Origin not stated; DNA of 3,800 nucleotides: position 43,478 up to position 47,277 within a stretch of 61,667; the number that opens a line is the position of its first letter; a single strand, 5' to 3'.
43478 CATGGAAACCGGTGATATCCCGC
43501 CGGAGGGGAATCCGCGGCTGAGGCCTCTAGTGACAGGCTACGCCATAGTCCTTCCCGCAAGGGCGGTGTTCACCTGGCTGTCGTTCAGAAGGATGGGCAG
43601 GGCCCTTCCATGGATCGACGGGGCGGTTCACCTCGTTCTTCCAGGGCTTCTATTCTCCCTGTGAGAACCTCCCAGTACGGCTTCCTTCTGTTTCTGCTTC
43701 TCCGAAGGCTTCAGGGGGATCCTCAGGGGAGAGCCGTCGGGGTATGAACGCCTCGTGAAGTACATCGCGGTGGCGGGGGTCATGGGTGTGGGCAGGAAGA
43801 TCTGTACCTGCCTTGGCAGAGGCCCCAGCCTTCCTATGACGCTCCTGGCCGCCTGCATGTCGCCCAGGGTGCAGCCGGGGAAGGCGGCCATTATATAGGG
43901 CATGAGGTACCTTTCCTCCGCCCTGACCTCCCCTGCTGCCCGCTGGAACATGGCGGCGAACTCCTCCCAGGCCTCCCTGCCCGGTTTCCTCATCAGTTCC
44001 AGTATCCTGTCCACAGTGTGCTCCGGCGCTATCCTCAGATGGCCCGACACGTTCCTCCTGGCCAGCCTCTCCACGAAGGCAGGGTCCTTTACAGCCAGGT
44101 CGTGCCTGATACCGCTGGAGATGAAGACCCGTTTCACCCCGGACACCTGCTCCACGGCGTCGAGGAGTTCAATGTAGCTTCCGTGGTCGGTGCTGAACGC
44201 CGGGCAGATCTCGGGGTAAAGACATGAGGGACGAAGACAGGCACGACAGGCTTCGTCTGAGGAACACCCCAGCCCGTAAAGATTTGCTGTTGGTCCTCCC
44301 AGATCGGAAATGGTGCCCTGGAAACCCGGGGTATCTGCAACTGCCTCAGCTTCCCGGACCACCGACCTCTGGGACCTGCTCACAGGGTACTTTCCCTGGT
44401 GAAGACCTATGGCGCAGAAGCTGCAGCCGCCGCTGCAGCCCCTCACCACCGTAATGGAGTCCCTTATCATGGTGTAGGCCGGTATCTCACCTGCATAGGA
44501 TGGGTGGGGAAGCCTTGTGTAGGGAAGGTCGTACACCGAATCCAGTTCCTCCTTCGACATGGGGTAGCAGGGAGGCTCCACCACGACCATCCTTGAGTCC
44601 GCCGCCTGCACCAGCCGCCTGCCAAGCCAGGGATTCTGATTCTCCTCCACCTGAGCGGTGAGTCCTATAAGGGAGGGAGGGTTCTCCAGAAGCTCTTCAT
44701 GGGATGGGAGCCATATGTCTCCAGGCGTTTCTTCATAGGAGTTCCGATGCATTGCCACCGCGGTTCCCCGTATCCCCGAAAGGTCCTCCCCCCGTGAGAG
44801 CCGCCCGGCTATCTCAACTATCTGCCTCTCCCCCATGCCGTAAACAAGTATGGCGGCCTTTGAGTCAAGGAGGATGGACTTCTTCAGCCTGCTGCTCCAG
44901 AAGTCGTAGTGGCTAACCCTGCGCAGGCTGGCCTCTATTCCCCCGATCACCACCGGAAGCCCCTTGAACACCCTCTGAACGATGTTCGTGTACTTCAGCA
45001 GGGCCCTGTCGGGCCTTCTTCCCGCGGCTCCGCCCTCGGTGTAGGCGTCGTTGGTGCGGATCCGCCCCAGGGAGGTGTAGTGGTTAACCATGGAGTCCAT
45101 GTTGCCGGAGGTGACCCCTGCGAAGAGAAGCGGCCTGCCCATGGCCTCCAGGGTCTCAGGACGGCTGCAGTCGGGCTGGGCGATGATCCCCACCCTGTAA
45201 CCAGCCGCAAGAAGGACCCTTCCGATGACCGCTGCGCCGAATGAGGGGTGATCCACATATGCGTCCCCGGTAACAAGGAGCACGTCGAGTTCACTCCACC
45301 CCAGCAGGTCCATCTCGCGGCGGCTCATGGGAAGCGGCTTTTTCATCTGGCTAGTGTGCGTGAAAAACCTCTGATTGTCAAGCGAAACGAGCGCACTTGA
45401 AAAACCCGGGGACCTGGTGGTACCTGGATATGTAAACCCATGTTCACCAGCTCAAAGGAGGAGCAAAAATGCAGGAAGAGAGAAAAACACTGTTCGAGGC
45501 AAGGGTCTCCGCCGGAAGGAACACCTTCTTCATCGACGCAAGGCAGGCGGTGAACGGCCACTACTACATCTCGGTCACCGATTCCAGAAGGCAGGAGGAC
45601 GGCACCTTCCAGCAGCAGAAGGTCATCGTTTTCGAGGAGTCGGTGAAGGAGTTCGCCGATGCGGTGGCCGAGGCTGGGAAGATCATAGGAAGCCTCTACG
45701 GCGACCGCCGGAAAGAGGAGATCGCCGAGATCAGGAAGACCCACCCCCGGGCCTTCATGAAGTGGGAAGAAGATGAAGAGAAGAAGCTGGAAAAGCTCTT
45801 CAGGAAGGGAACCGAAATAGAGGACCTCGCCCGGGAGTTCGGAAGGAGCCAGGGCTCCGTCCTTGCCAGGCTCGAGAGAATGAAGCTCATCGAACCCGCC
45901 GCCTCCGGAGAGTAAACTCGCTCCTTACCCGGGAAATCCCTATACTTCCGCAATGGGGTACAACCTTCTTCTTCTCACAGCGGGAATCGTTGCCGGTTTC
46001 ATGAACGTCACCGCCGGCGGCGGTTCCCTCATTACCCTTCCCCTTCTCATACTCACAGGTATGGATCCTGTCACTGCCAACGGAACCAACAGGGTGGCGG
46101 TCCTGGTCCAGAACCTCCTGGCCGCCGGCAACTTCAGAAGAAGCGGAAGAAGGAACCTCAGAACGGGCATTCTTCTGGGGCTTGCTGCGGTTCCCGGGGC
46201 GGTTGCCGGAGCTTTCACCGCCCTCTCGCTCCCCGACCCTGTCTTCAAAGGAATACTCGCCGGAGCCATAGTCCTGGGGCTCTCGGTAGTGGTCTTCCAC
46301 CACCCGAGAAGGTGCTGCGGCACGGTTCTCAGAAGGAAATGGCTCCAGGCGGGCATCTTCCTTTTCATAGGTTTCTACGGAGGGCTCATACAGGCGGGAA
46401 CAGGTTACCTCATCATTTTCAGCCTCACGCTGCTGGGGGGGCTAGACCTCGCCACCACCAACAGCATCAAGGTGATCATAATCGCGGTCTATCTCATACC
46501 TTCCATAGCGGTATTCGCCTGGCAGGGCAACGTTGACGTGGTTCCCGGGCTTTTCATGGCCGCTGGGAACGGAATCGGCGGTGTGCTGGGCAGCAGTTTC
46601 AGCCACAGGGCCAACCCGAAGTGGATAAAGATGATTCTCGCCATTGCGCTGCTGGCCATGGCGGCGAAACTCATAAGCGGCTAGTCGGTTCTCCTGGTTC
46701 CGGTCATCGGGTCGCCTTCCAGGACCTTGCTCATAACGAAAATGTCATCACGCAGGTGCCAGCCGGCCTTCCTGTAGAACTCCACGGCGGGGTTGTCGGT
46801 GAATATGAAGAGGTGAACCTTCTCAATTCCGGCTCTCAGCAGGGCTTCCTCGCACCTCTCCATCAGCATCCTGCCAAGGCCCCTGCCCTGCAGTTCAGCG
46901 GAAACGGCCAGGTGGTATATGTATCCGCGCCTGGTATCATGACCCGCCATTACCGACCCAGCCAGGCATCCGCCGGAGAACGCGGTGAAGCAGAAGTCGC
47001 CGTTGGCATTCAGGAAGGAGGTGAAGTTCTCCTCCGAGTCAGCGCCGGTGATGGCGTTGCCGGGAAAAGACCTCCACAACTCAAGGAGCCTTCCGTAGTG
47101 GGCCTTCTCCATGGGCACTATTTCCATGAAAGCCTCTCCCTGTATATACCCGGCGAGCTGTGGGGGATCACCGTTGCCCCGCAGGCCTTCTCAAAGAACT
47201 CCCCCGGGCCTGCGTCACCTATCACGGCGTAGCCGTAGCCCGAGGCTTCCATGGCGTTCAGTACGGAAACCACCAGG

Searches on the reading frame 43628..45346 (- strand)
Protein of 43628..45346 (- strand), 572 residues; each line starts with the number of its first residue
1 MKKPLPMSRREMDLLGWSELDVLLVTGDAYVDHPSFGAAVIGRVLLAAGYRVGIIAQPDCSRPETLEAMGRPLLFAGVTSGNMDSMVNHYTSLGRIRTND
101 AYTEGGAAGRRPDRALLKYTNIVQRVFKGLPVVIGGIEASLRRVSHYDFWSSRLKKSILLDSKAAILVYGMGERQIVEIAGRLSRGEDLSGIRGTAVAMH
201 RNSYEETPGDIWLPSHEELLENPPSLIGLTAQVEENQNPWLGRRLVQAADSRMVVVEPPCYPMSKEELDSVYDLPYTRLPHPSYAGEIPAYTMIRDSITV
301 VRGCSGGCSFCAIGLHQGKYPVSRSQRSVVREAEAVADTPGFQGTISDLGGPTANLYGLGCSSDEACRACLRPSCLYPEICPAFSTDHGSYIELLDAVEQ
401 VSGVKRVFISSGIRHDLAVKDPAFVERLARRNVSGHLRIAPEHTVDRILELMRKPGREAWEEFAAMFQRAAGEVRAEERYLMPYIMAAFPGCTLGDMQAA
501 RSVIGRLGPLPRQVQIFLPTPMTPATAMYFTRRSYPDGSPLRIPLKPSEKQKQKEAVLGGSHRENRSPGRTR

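Call 22: search_protein_families(library=ncbifam, proteins=[window:43628-45346:-], max_evalue=0.00001)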
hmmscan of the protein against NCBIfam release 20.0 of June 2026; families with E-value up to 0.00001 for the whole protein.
window:43628-45346:- (572 aa): 3 families
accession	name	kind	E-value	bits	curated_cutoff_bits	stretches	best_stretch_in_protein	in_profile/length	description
TIGR03904.1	SAM_YgiQ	equivalog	1.1e-216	720.7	462.35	1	5-556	2-556/558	YgiQ family radical SAM protein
TIGR01579.1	MiaB-like-C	equivalog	5.2e-11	42.5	357.05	0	390-528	207-339/416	tRNA (N(6)-L-threonylcarbamoyladenosine(37)-C(2))-methylthiotransferase MtaB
TIGR00089.1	TIGR00089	subfamily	5.1e-10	38.7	251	1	294-528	139-339/429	MiaB/RimO family radical SAM methylthiotransferase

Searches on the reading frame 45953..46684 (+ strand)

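Call 22: search_protein_families(library=ncbifam, proteins=[window:45953-46684:+], max_evalue=0.00001)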
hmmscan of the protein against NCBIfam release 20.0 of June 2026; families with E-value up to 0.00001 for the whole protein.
window:45953-46684:+ (243 aa): 1 family
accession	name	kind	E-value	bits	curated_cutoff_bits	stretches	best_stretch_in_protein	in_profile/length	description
NF007909.0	PRK10621.1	equivalog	3.1e-15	56.2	383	1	6-241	14-251/266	hypothetical protein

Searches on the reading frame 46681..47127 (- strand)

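Call 22: search_protein_families(library=ncbifam, proteins=[window:46681-47127:-], max_evalue=0.00001)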
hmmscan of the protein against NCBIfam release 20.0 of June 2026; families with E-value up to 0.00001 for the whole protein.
window:46681-47127:- (148 aa): 2 families
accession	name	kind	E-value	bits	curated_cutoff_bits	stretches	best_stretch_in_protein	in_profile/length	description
NF002959.0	PRK03624.1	equivalog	2.2e-24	85.9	124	1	1-139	7-144/147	GNAT family acetyltransferase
TIGR01575.1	rimI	equivalog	1.6e-08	34.8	86.4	1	33-124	21-113/132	ribosomal protein S18-alanine N-acetyltransferase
